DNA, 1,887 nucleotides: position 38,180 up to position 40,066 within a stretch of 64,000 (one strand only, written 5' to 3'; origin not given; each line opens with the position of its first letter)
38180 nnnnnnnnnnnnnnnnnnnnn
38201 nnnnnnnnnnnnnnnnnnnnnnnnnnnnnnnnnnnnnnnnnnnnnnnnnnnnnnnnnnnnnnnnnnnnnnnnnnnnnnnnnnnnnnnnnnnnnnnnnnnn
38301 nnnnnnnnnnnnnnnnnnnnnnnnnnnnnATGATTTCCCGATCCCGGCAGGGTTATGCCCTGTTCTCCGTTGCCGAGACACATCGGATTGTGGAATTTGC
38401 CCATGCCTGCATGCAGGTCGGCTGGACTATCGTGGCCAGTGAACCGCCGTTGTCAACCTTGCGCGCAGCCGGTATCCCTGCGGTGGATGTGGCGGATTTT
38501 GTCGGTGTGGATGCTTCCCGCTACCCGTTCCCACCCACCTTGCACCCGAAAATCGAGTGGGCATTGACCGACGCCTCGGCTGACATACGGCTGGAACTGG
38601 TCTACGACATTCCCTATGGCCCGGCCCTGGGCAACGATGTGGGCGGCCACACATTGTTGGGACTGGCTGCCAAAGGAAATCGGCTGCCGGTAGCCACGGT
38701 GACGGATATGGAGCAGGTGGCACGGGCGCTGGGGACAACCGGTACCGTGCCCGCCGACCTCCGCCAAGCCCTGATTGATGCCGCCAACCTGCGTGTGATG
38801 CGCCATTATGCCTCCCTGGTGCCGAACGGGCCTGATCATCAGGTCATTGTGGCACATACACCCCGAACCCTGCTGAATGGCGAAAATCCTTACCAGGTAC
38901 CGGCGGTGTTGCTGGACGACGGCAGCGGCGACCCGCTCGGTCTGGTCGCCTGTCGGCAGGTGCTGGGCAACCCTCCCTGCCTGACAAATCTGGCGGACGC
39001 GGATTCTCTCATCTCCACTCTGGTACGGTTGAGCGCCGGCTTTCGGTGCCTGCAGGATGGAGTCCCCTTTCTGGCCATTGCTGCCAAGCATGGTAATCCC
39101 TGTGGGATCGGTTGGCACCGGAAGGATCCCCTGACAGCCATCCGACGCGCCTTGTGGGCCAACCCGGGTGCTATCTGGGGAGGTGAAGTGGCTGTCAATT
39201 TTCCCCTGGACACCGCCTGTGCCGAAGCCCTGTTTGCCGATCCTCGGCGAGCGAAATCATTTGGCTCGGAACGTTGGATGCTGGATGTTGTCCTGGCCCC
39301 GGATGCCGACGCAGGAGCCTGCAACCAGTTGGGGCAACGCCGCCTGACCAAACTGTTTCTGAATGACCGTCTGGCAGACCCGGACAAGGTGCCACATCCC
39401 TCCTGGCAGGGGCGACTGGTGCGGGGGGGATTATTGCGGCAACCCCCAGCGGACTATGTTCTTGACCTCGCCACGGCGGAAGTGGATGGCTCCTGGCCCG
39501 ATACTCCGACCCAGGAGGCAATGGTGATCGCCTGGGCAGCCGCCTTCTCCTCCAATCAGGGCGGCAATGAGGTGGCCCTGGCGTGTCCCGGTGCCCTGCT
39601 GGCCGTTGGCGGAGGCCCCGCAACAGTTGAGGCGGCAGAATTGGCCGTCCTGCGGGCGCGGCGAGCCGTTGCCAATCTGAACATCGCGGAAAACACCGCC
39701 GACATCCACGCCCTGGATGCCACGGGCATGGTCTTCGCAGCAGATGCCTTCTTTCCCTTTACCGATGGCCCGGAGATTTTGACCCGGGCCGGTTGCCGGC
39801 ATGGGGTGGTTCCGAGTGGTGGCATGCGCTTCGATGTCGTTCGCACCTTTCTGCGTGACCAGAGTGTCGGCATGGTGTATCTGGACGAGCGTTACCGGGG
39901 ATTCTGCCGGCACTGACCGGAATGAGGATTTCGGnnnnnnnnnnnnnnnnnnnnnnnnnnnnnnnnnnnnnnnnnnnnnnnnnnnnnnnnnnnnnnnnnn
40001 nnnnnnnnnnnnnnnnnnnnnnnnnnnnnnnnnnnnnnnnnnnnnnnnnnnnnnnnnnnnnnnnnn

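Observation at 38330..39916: Full-length PurH paralogue with degenerate cyclohydrolase motifs embedded in the radical-SAM island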

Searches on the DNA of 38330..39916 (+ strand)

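Call 94: search_rna_families(sources=[L001, L008, L009, L023, L029, L030], threshold=gathering)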
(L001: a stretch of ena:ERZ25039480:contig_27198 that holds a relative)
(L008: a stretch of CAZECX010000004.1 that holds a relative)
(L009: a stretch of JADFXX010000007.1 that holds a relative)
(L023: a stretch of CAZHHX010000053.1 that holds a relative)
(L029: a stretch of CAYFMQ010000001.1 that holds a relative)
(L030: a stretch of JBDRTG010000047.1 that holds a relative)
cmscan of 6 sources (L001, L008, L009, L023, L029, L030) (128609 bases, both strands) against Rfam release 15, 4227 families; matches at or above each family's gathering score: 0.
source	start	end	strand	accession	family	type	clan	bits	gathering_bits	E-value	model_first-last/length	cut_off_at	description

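Call 95: search_rna_families(sources=[L044, L033, L036, L037, L048, L034], threshold=gathering)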
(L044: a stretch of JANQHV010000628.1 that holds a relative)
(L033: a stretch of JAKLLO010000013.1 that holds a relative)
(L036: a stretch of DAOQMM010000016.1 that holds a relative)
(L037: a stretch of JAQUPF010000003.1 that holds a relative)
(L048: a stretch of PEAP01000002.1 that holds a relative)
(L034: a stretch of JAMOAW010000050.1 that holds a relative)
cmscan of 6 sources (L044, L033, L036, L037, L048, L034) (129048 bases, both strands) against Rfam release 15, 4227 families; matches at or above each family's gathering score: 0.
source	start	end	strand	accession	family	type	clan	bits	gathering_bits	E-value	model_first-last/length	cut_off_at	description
